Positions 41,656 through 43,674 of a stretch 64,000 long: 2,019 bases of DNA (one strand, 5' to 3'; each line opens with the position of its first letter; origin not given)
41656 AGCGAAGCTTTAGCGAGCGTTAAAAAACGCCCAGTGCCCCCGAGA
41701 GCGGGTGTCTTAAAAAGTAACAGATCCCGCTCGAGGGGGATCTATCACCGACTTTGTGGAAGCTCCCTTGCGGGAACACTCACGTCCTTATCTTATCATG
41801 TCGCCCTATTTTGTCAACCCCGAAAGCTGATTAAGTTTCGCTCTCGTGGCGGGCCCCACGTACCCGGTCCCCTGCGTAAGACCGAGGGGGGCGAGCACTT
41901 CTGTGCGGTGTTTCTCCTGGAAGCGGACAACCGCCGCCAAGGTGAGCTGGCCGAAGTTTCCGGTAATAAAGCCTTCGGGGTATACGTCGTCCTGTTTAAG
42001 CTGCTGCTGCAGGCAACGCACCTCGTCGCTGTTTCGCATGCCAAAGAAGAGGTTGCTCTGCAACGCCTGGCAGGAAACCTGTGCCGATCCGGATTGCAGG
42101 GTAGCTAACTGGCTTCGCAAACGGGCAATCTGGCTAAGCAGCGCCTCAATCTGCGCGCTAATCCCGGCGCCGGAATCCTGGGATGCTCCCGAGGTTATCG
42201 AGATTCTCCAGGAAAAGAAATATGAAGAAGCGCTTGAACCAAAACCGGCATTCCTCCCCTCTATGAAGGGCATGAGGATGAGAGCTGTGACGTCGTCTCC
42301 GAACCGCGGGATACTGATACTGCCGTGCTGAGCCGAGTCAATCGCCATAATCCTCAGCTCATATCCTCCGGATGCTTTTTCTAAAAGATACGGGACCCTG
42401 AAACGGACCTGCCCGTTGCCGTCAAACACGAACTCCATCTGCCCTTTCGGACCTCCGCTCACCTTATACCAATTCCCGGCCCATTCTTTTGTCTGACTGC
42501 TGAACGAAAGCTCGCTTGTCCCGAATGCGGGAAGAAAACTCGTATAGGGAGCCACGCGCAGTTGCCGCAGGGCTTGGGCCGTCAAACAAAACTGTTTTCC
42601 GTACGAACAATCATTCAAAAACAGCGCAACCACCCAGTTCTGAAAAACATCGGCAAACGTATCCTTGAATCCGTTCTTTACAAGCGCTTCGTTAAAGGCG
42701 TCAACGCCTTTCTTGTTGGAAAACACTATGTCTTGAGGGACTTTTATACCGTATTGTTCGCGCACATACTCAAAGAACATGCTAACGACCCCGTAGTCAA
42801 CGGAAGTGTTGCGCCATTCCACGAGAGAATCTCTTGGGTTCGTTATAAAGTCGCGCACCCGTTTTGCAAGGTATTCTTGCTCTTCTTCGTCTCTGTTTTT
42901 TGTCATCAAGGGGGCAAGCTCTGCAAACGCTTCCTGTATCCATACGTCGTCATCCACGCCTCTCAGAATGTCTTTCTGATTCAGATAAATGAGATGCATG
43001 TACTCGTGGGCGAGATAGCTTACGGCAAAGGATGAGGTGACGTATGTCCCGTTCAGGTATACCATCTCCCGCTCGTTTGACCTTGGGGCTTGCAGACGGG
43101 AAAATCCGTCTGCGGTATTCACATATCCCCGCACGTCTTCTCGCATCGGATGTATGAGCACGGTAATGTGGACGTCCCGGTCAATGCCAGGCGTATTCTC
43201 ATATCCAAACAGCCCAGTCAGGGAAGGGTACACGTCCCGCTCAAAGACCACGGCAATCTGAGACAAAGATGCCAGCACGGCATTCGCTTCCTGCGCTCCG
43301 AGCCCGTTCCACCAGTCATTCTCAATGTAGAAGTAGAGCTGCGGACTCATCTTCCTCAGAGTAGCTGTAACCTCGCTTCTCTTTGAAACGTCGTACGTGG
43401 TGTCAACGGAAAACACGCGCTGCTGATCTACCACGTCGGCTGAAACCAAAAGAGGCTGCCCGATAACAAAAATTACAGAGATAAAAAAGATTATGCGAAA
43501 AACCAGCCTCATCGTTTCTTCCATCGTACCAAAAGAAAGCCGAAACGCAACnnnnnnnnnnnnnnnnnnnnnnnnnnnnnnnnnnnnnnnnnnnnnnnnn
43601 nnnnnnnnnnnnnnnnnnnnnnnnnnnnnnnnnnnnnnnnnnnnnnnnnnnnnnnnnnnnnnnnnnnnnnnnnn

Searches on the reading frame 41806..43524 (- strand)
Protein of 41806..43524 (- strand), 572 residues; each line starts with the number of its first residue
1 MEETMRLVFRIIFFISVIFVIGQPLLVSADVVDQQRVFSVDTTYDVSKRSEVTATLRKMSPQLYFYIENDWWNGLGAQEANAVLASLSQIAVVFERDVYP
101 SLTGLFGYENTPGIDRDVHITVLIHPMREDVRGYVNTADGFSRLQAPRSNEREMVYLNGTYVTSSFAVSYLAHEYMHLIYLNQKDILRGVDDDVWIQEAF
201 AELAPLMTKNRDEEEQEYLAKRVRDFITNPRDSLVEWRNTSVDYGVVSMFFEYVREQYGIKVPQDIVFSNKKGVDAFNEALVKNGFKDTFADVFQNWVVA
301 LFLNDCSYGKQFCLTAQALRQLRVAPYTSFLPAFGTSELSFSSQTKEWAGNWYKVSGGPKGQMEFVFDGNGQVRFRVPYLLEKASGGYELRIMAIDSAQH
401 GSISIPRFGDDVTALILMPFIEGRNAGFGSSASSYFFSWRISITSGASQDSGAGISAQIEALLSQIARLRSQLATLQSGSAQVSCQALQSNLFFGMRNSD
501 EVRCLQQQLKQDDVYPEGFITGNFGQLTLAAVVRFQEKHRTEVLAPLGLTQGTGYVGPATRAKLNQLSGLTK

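Call 16: search_protein_families(library=pfam, proteins=[window:41806-43524:-], max_evalue=0.001)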
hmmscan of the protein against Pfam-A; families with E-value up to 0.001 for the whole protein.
window:41806-43524:- (572 aa): 1 family
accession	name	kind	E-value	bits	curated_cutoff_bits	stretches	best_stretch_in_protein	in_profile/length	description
PF01471.23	PG_binding_1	-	2e-07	31.5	23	1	499-564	2-57/57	Putative peptidoglycan binding domain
